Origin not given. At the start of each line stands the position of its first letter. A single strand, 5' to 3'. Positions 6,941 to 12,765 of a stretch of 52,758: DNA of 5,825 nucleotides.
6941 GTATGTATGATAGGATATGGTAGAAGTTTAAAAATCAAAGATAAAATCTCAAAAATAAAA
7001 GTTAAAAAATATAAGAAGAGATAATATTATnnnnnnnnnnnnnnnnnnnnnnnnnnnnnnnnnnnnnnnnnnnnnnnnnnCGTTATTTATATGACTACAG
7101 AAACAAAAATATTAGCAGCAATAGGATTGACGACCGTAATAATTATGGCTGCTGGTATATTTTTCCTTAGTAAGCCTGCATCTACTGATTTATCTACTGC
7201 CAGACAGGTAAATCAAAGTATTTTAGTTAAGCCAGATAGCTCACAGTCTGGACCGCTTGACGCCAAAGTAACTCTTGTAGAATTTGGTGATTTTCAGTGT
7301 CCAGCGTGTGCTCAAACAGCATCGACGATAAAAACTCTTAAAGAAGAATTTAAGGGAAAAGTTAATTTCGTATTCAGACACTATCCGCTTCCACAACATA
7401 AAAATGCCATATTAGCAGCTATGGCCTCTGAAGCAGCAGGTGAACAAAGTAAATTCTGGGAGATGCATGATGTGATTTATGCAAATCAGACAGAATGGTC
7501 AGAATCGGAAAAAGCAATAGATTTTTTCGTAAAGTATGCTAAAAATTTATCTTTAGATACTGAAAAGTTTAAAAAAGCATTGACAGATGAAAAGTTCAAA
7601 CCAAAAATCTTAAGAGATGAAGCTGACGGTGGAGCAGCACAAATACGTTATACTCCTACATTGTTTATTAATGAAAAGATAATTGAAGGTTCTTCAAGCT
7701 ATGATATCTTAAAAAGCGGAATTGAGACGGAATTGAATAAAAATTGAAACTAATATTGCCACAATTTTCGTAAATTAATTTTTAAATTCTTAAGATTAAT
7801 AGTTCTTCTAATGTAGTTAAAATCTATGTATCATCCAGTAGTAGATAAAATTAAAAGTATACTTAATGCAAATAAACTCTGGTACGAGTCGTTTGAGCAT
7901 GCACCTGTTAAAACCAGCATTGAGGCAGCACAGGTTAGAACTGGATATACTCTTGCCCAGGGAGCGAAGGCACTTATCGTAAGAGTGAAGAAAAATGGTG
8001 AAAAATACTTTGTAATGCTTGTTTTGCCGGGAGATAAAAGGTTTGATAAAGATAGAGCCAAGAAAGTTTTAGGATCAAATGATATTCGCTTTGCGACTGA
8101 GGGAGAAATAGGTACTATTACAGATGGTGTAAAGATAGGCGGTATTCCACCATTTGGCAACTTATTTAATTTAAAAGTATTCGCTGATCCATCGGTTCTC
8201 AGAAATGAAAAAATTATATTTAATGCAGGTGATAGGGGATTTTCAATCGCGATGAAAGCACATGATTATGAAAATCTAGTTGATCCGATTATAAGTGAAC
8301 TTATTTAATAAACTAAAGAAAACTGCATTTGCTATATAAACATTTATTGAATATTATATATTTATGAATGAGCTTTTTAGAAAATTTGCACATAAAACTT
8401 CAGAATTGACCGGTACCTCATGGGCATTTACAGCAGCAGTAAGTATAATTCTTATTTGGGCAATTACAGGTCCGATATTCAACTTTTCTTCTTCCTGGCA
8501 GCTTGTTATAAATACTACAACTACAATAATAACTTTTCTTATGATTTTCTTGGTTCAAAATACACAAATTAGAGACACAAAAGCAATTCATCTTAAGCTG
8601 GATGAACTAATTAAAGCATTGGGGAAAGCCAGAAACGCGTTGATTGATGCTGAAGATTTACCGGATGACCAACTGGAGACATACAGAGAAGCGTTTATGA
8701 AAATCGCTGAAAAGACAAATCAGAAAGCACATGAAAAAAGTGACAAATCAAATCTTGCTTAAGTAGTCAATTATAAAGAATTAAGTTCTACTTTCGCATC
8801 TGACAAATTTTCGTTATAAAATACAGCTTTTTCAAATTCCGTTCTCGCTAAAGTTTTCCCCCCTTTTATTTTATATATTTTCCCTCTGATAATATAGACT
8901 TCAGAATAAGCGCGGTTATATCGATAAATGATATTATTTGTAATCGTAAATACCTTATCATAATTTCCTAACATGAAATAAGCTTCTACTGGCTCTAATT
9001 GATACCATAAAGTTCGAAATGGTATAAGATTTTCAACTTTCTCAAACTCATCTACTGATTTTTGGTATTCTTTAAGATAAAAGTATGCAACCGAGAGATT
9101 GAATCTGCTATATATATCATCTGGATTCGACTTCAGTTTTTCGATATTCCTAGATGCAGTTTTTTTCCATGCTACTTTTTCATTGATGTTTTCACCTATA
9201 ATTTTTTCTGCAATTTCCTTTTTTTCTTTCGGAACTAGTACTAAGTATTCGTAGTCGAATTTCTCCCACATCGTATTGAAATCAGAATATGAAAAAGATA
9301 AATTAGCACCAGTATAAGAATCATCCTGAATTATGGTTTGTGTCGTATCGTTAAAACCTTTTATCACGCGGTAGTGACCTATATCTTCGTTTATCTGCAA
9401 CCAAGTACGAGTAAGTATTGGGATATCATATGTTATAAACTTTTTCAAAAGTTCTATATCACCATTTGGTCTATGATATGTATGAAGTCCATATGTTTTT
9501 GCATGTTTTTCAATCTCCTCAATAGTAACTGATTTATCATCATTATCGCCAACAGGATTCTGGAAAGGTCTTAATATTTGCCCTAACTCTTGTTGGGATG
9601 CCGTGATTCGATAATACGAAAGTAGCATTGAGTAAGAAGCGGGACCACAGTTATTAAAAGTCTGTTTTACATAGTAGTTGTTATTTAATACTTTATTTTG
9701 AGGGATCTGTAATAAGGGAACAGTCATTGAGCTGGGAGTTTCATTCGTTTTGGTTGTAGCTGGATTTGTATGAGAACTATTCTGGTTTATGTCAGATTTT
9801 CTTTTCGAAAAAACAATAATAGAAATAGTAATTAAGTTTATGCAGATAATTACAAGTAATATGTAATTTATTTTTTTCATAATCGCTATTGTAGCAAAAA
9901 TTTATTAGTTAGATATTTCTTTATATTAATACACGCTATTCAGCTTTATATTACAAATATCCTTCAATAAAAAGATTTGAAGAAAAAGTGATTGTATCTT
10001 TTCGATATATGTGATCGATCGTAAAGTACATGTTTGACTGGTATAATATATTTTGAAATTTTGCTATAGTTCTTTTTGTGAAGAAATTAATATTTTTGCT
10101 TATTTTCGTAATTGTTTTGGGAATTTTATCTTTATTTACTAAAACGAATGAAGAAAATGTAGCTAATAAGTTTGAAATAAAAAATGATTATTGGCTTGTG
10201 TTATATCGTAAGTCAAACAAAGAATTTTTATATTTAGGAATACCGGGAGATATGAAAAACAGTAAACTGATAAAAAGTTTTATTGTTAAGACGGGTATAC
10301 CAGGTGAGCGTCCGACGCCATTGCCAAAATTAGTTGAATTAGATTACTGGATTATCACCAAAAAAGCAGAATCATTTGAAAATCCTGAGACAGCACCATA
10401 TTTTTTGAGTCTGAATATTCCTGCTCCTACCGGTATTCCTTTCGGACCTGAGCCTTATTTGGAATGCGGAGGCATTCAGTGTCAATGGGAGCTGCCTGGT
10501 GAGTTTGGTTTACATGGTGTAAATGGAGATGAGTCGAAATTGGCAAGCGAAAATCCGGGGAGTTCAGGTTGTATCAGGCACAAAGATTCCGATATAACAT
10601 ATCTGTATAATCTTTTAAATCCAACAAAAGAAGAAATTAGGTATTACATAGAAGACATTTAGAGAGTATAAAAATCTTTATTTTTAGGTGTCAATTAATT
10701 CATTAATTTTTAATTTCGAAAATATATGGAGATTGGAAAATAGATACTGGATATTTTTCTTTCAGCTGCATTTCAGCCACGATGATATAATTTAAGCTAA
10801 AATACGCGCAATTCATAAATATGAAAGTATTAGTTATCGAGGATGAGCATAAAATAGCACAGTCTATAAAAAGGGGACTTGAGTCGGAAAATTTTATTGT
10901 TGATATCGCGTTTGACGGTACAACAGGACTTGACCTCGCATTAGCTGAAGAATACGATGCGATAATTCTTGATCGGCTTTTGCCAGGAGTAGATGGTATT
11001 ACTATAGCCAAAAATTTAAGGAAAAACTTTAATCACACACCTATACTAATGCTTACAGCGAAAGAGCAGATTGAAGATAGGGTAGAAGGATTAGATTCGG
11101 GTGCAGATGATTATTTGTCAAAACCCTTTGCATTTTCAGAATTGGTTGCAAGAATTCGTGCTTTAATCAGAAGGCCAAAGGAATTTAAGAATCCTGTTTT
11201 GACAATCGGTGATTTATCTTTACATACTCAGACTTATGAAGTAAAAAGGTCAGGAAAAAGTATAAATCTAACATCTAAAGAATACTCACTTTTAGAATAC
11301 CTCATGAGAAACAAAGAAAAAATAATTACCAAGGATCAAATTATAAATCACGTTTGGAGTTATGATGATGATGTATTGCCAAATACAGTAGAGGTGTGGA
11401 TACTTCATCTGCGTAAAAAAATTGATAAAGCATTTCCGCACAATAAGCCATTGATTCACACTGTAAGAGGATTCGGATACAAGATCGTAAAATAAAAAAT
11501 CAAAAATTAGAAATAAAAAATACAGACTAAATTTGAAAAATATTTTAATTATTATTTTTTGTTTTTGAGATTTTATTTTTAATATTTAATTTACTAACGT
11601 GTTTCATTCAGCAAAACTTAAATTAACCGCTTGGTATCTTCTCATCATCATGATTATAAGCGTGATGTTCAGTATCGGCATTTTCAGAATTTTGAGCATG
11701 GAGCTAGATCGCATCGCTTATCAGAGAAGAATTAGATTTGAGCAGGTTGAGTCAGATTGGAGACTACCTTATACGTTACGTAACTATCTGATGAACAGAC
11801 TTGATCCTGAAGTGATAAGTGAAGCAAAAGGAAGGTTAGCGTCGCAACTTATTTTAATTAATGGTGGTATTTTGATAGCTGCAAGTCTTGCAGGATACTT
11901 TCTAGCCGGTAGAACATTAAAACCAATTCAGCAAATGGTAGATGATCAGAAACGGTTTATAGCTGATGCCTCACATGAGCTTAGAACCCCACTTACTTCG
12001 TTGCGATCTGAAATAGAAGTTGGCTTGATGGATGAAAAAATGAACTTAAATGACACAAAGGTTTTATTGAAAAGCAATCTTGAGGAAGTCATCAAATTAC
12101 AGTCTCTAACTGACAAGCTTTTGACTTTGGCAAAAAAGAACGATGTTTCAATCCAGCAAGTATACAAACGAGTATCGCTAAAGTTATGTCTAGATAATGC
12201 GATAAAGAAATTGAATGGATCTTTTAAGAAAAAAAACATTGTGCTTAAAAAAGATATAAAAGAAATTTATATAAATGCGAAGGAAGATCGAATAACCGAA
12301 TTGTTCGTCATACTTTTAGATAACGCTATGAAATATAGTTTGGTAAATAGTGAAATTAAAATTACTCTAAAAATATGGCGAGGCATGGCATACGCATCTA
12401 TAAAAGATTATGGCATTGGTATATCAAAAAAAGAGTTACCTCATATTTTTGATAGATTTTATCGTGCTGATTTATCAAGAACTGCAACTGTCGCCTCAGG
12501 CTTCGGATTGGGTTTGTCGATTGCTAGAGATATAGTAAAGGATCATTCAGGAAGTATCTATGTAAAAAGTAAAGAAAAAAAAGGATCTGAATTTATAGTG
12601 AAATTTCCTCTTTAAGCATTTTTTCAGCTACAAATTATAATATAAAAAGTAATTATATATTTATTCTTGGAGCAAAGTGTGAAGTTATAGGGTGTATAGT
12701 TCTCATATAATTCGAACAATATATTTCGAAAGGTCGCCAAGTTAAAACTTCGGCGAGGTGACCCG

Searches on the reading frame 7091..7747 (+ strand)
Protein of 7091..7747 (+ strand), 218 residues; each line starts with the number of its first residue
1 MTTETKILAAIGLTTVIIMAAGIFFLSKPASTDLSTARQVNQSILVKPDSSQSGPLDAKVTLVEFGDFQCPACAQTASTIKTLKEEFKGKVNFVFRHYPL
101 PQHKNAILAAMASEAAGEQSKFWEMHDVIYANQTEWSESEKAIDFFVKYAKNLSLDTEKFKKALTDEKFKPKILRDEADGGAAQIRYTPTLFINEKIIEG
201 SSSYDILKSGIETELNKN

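Call 61: search_protein_families(library=pfam, proteins=[window:7091-7747:+], max_evalue=0.0001)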
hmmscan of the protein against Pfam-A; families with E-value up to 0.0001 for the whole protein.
window:7091-7747:+ (218 aa): 2 families
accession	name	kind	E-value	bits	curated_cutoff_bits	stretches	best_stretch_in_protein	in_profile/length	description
PF13462.12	Thioredoxin_4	-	5.6e-32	111.7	23.2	1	53-212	8-164/165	Thioredoxin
PF01323.26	DSBA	-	5.1e-14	52.9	25.6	1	61-210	1-189/191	DSBA-like thioredoxin domain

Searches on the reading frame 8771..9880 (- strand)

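Call 61: search_protein_families(library=pfam, proteins=[window:8771-9880:-], max_evalue=0.0001)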
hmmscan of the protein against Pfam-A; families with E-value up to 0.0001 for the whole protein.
window:8771-9880:- (369 aa): 5 families
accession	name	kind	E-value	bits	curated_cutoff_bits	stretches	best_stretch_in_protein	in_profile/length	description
PF13529.12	Peptidase_C39_2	-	1.8e-13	51.7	24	1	69-189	5-143/143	Peptidase_C39 like family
PF03412.21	Peptidase_C39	-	5.5e-09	36.4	22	1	69-207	4-123/133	Peptidase C39 family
PF07719.23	TPR_2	-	1.4e-05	25.3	27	0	260-286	5-31/34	Tetratricopeptide repeat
PF13181.12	TPR_8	-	4.9e-05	23.6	25.7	0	258-286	3-31/34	Tetratricopeptide repeat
PF12385.14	Peptidase_C70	-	5.2e-05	23.6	19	1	68-203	10-138/141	Papain-like cysteine protease AvrRpt2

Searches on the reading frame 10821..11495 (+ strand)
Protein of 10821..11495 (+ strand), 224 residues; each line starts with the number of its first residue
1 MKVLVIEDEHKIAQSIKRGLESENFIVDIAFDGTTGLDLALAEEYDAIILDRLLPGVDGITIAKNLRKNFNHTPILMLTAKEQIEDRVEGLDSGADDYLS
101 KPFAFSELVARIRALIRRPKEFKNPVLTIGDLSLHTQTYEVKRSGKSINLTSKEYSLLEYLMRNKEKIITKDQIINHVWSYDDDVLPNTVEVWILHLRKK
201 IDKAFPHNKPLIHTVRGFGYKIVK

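Call 61: search_protein_families(library=pfam, proteins=[window:10821-11495:+], max_evalue=0.0001)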
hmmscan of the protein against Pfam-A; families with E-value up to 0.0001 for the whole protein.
window:10821-11495:+ (224 aa): 2 families
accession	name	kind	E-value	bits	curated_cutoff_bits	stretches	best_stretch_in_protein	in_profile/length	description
PF00072.30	Response_reg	-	9.9e-29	100.2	30.2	1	3-113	1-111/111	Response regulator receiver domain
PF00486.34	Trans_reg_C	-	8.3e-27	93.5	26.2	1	145-221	1-76/77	Transcriptional regulatory protein, C terminal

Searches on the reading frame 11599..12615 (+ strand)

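Call 61: search_protein_families(library=pfam, proteins=[window:11599-12615:+], max_evalue=0.0001)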
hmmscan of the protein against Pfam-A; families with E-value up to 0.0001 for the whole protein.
window:11599-12615:+ (338 aa): 2 families
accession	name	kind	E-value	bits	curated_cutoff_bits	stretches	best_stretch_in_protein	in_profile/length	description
PF02518.31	HATPase_c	-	3e-24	86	26.4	1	228-338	2-109/111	Histidine kinase-, DNA gyrase B-, and HSP90-like ATPase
PF00512.31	HisKA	-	1e-12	48.3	26.9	1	117-180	2-63/66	His Kinase A (phospho-acceptor) domain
